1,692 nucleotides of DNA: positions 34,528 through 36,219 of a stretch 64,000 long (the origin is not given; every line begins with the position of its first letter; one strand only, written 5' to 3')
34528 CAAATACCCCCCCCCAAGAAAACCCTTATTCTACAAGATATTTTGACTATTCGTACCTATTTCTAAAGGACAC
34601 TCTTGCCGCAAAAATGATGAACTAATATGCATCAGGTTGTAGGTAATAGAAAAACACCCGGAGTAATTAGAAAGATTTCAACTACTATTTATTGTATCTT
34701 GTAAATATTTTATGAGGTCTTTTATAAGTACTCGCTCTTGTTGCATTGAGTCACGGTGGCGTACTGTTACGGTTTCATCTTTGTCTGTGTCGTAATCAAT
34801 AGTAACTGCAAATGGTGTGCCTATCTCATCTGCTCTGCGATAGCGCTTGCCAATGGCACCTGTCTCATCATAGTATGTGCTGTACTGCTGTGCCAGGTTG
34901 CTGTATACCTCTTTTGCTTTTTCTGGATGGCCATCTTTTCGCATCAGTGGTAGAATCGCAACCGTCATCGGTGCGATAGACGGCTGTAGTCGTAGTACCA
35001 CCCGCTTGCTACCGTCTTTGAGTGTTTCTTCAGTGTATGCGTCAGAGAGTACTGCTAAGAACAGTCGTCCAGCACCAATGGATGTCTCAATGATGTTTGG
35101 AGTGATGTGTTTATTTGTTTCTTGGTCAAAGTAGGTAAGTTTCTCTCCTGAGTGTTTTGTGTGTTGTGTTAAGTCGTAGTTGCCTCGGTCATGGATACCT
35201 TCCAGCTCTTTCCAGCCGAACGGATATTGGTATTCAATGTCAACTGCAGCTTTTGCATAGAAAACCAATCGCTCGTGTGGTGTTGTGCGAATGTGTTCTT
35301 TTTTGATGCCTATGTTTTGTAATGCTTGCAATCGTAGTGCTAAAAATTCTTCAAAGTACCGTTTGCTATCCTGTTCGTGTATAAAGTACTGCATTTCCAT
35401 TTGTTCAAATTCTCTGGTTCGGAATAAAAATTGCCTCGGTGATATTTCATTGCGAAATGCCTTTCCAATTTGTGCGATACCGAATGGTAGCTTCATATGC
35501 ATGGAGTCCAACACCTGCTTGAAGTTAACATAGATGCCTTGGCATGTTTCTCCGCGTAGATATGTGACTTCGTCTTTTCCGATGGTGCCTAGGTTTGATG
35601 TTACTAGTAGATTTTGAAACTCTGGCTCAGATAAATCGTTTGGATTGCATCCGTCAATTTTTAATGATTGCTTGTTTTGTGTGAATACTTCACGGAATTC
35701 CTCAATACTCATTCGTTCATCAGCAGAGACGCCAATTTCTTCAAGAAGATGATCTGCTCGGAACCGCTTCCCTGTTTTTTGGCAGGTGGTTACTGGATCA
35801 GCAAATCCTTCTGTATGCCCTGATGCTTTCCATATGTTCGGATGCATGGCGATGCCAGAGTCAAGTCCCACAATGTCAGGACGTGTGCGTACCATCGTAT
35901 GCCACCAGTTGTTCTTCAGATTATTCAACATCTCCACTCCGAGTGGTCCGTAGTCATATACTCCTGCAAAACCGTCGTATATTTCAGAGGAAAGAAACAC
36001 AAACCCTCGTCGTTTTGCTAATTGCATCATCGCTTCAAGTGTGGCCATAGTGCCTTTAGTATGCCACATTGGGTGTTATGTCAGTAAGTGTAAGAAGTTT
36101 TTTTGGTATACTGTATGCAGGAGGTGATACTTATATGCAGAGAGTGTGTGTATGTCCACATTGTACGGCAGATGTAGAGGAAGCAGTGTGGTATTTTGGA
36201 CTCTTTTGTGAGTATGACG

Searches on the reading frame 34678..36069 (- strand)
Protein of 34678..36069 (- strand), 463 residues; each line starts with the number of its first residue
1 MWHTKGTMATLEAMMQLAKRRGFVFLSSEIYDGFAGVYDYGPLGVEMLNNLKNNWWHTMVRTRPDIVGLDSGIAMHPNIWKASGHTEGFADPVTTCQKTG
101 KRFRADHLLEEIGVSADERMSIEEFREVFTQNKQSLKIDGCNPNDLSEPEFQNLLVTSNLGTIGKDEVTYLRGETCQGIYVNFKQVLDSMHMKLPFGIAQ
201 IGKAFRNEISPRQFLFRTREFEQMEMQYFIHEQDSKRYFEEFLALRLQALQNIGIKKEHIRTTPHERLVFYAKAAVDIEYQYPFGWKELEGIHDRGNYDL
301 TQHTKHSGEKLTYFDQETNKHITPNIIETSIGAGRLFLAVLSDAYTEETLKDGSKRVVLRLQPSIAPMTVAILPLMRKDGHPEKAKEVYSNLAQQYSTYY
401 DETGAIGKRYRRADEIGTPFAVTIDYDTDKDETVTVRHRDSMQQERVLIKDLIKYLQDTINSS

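Call 79: list_cluster_members(proteins=[window:34678-36069:-, window:41825-43021:-, window:44172-45392:-, window:46738-48021:-, window:48060-49187:-, window:49194-50090:-, window:62799-63647:-, window:55079-57016:-, window:56910-58127:-, window:54297-55082:-])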
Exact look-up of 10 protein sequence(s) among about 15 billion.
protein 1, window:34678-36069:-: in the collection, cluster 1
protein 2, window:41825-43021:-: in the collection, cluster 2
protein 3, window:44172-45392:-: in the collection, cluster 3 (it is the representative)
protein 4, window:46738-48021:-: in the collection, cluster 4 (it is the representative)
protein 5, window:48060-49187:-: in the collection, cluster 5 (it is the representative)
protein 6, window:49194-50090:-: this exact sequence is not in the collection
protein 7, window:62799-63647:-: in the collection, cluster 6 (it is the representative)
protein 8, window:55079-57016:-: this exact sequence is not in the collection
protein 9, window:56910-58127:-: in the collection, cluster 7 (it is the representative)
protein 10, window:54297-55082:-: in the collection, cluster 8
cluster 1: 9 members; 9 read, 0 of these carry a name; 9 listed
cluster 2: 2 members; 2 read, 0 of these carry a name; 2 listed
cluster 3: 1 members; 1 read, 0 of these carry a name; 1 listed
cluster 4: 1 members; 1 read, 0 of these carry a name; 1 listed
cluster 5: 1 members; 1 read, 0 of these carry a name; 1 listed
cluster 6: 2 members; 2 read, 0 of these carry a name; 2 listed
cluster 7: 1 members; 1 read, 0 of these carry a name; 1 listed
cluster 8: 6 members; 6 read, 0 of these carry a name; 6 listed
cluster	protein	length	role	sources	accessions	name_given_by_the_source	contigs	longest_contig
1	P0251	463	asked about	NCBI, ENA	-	-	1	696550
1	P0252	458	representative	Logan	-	-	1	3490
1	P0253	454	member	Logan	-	-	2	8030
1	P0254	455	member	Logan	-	-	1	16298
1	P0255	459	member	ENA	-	-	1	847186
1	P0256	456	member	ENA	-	-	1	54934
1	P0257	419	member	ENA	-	-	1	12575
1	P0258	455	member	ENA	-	-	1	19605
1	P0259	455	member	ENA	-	-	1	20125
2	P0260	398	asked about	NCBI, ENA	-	-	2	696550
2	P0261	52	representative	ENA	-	-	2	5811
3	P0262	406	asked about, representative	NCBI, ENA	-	-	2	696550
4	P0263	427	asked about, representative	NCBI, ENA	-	-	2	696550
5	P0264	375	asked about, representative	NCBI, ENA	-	-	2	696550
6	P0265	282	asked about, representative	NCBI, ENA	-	-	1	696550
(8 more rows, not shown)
